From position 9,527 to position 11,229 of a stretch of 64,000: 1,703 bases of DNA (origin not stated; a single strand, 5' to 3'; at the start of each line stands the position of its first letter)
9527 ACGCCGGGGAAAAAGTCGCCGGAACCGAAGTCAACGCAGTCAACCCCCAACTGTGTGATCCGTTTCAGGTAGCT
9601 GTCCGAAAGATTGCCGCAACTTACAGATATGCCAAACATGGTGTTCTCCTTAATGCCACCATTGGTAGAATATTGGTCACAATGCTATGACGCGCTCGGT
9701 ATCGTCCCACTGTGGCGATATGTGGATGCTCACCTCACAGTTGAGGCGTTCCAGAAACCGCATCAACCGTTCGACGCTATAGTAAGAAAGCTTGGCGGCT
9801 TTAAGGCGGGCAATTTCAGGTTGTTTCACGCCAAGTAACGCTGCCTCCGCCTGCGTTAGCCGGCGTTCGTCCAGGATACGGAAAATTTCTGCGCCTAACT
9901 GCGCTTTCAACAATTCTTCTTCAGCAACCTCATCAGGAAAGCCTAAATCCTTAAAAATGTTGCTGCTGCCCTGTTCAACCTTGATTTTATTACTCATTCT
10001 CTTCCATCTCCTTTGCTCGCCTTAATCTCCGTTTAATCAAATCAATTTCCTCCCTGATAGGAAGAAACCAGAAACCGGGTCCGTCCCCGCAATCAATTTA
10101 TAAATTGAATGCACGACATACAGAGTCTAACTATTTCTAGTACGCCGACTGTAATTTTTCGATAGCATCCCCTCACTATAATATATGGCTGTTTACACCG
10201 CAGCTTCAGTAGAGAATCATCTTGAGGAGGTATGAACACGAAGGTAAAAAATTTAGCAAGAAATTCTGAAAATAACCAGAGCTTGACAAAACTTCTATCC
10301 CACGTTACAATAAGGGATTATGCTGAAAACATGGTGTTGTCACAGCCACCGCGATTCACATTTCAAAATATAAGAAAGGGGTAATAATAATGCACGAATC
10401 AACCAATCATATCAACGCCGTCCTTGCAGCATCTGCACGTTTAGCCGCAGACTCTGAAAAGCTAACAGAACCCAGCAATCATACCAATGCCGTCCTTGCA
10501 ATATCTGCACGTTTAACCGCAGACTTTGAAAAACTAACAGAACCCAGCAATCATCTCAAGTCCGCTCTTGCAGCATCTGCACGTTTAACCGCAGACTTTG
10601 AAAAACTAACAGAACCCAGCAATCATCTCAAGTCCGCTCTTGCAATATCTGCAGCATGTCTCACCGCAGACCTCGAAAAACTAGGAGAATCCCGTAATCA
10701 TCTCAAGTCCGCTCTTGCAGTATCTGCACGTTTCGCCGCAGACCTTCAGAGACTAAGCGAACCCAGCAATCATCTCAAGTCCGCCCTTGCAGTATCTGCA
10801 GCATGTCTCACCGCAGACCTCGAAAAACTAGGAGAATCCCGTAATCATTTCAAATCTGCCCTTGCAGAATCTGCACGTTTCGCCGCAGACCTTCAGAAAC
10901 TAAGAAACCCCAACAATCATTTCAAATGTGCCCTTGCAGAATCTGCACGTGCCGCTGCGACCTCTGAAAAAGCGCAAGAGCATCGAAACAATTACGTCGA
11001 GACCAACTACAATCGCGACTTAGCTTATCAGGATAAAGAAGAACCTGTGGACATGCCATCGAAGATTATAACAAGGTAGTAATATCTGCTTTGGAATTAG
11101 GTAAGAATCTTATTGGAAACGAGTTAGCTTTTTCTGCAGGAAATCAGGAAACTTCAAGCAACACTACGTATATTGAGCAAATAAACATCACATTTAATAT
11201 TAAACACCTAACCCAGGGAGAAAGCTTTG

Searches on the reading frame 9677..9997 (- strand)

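Call 84: search_protein_families(library=pfam, proteins=[window:9677-9997:-], max_evalue=0.001)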
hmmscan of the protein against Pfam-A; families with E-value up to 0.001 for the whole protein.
window:9677-9997:- (106 aa): 1 family
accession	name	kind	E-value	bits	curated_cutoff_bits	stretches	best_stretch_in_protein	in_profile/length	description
PF13744.12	HTH_37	-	1.4e-18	66.9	27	1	14-94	1-80/80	Helix-turn-helix domain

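Call 85: search_protein_families(library=padloc, proteins=[window:9677-9997:-], max_evalue=0.001)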
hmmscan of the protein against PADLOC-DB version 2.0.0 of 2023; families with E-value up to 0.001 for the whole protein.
window:9677-9997:- (106 aa): 0 families

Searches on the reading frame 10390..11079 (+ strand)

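Call 84: search_protein_families(library=pfam, proteins=[window:10390-11079:+], max_evalue=0.001)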
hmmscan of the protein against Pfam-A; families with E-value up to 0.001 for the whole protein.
window:10390-11079:+ (229 aa): 1 family
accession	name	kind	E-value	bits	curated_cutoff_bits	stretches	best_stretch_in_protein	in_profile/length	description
PF10397.14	ADSL_C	-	1.1e-07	32.5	32.7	0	53-86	38-75/79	Adenylosuccinate lyase C-terminus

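Call 85: search_protein_families(library=padloc, proteins=[window:10390-11079:+], max_evalue=0.001)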
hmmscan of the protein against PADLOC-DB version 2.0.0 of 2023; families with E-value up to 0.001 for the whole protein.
window:10390-11079:+ (229 aa): 0 families
